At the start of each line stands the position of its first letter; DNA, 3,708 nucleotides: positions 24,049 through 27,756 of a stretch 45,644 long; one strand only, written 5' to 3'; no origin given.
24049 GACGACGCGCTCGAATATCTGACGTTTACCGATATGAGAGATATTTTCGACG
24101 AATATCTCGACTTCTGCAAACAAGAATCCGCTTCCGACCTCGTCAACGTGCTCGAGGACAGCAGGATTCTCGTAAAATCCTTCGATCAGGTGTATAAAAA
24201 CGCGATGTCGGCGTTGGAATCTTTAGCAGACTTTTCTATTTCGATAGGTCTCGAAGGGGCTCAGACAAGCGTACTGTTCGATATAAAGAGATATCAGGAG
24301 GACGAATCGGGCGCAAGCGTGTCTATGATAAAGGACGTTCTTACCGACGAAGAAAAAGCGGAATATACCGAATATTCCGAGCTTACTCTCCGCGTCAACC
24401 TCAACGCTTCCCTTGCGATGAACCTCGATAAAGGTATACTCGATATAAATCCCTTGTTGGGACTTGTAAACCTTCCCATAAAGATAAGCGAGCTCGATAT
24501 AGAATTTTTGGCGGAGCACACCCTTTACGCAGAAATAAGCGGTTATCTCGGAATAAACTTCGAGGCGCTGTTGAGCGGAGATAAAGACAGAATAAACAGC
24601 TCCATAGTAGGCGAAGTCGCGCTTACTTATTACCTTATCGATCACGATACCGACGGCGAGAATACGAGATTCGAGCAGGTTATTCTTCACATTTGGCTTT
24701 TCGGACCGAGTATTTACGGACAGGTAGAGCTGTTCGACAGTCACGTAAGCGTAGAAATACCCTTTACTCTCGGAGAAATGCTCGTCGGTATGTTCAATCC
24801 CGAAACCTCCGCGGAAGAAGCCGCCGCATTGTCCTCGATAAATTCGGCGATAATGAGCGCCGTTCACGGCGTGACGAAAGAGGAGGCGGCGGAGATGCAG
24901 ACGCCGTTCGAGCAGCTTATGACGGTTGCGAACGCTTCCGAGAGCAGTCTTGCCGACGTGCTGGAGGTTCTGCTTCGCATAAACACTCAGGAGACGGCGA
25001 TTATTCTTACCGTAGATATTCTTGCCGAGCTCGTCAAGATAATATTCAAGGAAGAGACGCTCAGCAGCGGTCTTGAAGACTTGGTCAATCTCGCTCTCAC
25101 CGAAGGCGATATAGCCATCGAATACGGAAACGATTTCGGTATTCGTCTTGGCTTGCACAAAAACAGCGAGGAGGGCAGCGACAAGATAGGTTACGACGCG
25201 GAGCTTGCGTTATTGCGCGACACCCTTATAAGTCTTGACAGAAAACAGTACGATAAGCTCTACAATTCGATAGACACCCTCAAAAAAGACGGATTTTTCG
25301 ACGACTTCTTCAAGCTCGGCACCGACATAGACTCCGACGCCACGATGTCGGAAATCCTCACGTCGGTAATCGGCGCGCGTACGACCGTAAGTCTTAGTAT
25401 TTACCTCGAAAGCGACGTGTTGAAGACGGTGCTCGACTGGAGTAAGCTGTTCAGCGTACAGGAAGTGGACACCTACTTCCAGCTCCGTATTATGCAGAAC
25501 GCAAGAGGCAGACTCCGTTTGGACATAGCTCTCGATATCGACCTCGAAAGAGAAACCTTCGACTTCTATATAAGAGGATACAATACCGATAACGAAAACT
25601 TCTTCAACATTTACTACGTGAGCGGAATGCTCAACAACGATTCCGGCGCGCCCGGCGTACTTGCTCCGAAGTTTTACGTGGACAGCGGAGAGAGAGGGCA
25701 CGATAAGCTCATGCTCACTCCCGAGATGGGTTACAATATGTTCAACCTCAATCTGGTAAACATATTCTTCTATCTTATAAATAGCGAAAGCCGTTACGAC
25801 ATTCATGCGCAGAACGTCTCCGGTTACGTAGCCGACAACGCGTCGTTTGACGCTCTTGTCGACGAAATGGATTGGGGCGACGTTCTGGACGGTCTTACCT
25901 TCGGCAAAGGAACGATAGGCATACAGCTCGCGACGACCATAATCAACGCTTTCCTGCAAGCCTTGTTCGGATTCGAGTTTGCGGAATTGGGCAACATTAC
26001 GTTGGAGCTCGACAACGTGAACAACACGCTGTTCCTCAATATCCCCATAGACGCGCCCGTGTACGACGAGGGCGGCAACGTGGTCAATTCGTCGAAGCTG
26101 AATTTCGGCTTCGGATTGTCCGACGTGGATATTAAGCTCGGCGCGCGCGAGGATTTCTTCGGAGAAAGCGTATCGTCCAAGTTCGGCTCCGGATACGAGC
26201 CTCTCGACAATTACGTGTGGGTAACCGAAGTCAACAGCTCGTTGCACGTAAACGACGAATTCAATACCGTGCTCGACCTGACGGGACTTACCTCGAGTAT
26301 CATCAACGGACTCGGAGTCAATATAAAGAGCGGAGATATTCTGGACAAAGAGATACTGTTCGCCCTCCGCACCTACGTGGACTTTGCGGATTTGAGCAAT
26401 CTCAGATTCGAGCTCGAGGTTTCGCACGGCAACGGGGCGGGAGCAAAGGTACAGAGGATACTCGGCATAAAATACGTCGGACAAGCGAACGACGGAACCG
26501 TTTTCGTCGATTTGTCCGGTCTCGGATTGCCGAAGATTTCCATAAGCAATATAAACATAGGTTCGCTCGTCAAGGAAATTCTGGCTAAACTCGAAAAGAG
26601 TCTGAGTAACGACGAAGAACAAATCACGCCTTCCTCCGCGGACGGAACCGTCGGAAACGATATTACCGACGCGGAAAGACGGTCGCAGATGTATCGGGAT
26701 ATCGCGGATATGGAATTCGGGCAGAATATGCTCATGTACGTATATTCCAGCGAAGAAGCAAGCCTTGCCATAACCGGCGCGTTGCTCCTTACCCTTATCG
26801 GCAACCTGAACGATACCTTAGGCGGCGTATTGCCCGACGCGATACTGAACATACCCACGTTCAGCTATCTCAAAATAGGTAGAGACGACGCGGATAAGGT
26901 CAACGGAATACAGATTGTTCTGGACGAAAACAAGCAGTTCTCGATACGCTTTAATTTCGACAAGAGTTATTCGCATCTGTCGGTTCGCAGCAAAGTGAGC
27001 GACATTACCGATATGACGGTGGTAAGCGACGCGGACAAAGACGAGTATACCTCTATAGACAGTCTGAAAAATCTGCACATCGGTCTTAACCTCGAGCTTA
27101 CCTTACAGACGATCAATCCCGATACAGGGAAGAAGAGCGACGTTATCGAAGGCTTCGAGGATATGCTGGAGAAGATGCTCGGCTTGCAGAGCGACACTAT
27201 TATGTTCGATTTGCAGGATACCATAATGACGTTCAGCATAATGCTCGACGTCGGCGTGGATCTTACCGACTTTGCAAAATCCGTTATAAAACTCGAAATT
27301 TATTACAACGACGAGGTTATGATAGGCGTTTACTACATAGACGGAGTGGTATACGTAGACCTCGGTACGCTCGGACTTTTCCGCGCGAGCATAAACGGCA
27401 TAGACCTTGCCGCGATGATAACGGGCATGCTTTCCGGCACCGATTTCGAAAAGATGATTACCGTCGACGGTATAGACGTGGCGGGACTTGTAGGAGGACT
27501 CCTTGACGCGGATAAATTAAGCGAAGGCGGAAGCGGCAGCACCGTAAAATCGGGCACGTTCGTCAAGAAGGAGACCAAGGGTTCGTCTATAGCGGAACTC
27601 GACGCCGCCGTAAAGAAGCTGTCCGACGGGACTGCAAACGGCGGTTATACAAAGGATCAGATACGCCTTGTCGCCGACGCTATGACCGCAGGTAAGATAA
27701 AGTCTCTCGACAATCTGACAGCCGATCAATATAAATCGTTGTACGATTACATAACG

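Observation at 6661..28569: Hidden periodicity: a very divergent two-motif (A then B) module recurs 13-14 times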

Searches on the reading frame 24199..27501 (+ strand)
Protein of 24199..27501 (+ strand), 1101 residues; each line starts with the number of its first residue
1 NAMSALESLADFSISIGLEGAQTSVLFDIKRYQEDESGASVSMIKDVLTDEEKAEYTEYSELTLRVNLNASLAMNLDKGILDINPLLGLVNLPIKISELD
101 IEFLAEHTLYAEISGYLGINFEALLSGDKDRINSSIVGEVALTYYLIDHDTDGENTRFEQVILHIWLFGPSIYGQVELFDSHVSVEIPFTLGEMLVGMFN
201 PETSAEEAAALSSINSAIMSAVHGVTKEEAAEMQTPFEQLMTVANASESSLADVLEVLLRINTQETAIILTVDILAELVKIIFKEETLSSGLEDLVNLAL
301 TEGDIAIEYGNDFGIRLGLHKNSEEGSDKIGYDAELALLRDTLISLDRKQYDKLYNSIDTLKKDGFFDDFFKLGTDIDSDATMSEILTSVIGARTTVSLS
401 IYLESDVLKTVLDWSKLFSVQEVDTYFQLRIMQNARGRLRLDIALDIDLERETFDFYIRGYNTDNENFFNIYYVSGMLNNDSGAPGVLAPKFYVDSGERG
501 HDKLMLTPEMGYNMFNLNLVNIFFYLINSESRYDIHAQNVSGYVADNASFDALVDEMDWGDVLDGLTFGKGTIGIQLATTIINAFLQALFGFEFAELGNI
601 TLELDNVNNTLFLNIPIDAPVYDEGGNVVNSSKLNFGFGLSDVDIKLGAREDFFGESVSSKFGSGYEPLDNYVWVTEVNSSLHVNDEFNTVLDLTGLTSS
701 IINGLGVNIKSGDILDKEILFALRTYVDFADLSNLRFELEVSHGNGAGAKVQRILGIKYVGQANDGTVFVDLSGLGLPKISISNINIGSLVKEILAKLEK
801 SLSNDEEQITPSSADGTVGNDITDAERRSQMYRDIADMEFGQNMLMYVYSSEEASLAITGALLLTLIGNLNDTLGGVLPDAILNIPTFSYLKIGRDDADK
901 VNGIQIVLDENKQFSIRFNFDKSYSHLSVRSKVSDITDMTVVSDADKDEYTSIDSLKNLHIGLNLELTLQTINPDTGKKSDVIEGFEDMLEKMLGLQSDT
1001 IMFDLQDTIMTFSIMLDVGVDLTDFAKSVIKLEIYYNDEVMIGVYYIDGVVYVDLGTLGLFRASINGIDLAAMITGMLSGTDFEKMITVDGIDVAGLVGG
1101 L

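Call 12: find_homologous_proteins(query=window:24199-27501:+, max_evalue=0.001)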
Query window:24199-27501:+: 8000 candidates shared short words with the query, none scored E <= 0.001.

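Call 14: find_related_loci(query=window:24199-27501:+, collection=genome_contigs, flank=10000)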
Query window:24199-27501:+ (1101 aa) in genome_contigs; peptide patterns used: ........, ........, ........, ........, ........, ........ (x = any residue, [..] = any of these).
281 stretches matched a pattern; 8 encode a relative of the query (tblastn E <= 1e-3); 6 distinct loci.
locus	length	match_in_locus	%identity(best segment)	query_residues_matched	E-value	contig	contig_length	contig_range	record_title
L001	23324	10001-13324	75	1-1101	0e+0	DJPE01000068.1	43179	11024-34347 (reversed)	MAG TPA_asm: Christensenella sp. UBA6420 UBA6420_contig_16940, whole genome shotgun sequence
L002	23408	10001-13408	49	2-1098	0e+0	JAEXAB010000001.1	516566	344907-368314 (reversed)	MAG: Bacillota bacterium isolate OH_SFB_23 k127_1422419, whole genome shotgun sequence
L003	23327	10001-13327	74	1-1101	0e+0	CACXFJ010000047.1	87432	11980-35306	MAG: uncultured Clostridiales bacterium isolate RUG11213 genome assembly, contig: RUG11213_asm_47, whole genome shotgun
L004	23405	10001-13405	48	2-1098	0e+0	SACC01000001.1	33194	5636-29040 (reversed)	MAG: Clostridia bacterium isolate INTA.CYC.159 contig-100_969, whole genome shotgun sequence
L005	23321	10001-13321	74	1-1101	0e+0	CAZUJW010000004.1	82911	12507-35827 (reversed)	MAG TPA_asm: uncultured Christensenella sp. isolate binchicken_co323_70 genome assembly, contig: NODE_147_length_82911_c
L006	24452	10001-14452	30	42-1078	2e-50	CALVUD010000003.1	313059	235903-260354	MAG: uncultured Clostridia bacterium isolate BRZ_BR__bin51 genome assembly, contig: BRZ_BR__NODE_21_length_313059_cov_17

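Call 74: search_protein_families(library=pfam, proteins=[L006:15002-24451:+], max_evalue=0.01)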
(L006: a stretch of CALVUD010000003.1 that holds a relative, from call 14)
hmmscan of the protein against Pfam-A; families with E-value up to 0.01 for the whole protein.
L006:15002-24451:+ (3150 aa): 8 families
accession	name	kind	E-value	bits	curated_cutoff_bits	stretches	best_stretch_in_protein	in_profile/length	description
PF13620.12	CarboxypepD_reg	-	2.4e-13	50.6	32.3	1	275-337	4-64/82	Carboxypeptidase regulatory-like domain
PF13715.12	CarbopepD_reg_2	-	3.6e-08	33.8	32.2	1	275-335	3-58/88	CarboxypepD_reg-like domain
PF17210.9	SdrD_B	-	2e-07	31.7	29.7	1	280-330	18-68/112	SdrD B-like domain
PF24025.1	Ig_DR_A0283-like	-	1.4e-05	25.7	27.1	1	274-327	9-62/102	DR_A0283-like, Ig-like domain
PF17802.7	SpaA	-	0.00016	22.2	23.1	1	281-326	11-57/91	Prealbumin-like fold domain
PF17789.7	MG4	-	0.00037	21.1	24.7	0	279-339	23-83/95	Macroglobulin domain MG4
PF02369.22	Big_1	-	0.0026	18.3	34.9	1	279-332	26-83/93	Bacterial Ig-like domain (group 1)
PF11974.14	bMG3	-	0.0059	17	34.9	0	281-317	23-58/103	Bacterial alpha-2-macroglobulin MG3 domain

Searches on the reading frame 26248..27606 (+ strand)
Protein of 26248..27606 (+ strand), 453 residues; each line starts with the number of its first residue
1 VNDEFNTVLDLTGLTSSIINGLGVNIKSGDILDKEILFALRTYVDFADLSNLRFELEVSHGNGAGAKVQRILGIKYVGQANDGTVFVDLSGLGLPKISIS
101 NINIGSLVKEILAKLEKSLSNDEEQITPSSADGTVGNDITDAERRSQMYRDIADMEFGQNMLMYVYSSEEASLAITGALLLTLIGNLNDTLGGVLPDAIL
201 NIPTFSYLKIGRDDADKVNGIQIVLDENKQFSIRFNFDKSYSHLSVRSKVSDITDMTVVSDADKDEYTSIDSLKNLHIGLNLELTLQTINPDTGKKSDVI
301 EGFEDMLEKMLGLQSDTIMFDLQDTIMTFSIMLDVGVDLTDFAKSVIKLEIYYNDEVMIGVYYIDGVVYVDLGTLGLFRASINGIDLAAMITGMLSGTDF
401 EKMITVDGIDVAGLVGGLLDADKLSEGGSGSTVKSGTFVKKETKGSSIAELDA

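Call 62: find_related_loci(query=A5, collection=metagenome_contigs, flank=10000)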
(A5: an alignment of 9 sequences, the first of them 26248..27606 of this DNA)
Query A5 (453 aa) in metagenome_contigs; peptide patterns used: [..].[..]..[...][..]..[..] (x = any residue, [..] = any of these).
24 stretches matched a pattern; 6 encode a relative of the query (tblastn E <= 1e-3); 6 distinct loci.
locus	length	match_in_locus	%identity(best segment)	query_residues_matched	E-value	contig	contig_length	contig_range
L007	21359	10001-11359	78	1-453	0e+0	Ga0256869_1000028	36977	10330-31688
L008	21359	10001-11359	78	1-453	0e+0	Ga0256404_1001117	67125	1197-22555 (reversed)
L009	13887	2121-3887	32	1-406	3e-53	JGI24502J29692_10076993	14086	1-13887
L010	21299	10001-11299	30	1-431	7e-50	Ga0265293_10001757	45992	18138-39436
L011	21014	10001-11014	25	43-399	2e-7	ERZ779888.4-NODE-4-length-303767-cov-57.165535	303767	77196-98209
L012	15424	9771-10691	30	5-421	3e-5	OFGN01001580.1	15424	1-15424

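Call 74: search_protein_families(library=pfam, proteins=[L010:12002-21298:+, L011:12002-18268:+], max_evalue=0.01)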
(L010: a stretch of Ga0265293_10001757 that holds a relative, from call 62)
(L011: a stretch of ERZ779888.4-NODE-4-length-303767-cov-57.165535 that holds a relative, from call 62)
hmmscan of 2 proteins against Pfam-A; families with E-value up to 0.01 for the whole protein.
L010:12002-21298:+ (3099 aa): 5 families
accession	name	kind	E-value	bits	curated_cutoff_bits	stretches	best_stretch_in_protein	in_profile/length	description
PF13620.12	CarboxypepD_reg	-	5.6e-18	65.5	32.3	1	161-217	2-61/82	Carboxypeptidase regulatory-like domain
PF13715.12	CarbopepD_reg_2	-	5e-09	36.5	32.2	1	162-218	2-58/88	CarboxypepD_reg-like domain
PF09430.16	EMC7_beta-sandw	-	3.6e-07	30.8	26.6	1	170-236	4-65/122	ER membrane protein complex subunit 7, beta-sandwich domain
PF07532.17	Big_4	-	0.00011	22.1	22.1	0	2220-2250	15-44/59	Bacterial Ig-like domain (group 4)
PF17210.9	SdrD_B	-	0.0036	17.9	29.7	1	166-212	17-66/112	SdrD B-like domain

L011:12002-18268:+ (2089 aa): 1 family
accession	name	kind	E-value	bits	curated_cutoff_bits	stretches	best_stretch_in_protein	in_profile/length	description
PF07532.17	Big_4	-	1.5e-05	24.9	22.1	0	815-840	18-42/59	Bacterial Ig-like domain (group 4)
